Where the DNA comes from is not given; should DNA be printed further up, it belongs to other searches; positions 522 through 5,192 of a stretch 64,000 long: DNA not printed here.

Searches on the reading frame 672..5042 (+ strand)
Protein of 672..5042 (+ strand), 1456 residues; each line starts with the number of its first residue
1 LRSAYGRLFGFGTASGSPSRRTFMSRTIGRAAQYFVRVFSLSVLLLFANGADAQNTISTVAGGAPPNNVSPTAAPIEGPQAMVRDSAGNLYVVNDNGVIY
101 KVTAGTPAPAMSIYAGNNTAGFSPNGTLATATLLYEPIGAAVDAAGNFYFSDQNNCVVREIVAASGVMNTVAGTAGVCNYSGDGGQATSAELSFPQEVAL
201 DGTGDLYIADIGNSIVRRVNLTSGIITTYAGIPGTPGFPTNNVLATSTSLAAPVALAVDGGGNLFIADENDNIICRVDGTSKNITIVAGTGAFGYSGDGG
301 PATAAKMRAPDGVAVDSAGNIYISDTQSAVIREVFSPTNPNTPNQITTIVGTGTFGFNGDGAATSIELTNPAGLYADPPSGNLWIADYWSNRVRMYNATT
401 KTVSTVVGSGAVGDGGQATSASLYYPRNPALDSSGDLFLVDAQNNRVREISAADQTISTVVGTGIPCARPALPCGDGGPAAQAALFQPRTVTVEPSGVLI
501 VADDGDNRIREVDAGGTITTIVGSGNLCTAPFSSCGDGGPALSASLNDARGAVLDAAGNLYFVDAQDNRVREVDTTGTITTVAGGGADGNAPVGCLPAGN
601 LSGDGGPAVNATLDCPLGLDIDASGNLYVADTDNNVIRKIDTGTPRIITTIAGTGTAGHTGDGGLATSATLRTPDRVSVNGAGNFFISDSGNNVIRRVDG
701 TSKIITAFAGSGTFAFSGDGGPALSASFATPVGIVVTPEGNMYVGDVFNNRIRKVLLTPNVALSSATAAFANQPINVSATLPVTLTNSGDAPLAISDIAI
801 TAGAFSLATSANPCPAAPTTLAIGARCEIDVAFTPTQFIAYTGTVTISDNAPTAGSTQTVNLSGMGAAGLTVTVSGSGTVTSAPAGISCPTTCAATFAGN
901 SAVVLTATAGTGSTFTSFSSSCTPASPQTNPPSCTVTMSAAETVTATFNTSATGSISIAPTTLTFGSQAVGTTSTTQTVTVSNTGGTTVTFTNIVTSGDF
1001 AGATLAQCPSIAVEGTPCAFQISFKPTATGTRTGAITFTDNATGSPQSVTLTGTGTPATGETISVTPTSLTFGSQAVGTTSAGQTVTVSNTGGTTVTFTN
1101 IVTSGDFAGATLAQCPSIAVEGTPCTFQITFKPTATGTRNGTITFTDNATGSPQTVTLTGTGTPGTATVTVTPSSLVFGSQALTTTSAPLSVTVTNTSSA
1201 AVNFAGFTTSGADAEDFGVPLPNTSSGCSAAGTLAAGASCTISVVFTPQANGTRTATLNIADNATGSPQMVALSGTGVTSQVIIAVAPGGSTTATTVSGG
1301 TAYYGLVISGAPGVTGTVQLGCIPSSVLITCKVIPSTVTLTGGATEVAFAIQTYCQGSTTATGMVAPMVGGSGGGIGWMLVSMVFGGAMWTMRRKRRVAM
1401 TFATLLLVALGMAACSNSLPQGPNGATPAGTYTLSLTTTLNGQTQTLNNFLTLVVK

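Call 9: search_protein_families(library=pfam, proteins=[window:672-5042:+], max_evalue=0.00001)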
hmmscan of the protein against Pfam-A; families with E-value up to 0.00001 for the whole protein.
window:672-5042:+ (1456 aa): 10 families
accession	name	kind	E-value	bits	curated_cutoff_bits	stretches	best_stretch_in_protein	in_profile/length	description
PF25021.1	TEN_NHL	-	2.6e-56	191.6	27.1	3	343-528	1-182/357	Teneurin NHL domain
PF22073.2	Cep192_D4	-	4e-33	114.4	35.5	3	1169-1277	4-111/112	Cep192 domain 4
PF01436.27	NHL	-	1.1e-27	95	20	0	368-394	1-26/28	NHL repeat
PF15780.11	ASH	-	7e-27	93.9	27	2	1173-1269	7-97/98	Abnormal spindle-like microcephaly-assoc'd, ASPM-SPD-2-Hydin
PF22544.2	HYDIN_VesB_CFA65-like_Ig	-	1.6e-21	76.8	25.5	0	956-1053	3-99/100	HYDIN/CFA65/VesB-like, Ig-like domain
PF07610.17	DUF1573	-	5.2e-13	49.3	26.1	0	778-854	18-88/98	Protein of unknown function (DUF1573)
PF24507.1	Ig_CFAP65_4th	-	3.8e-09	37.3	27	0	1192-1277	2-76/76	CFAP65, fourth Ig-like domain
PF12371.14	TMEM131_like_N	-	2.8e-07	31.1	28.8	0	957-995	2-40/84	Transmembrane protein 131-like N-terminal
PF24771.2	Ig_CFAP74_1st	-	4.2e-07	30.7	29.2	0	1191-1263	22-87/97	CFAP74 first Ig-like domain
PF18998.6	Flg_new_2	-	5.4e-06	26.8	23.6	1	871-950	4-71/73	Divergent InlB B-repeat domain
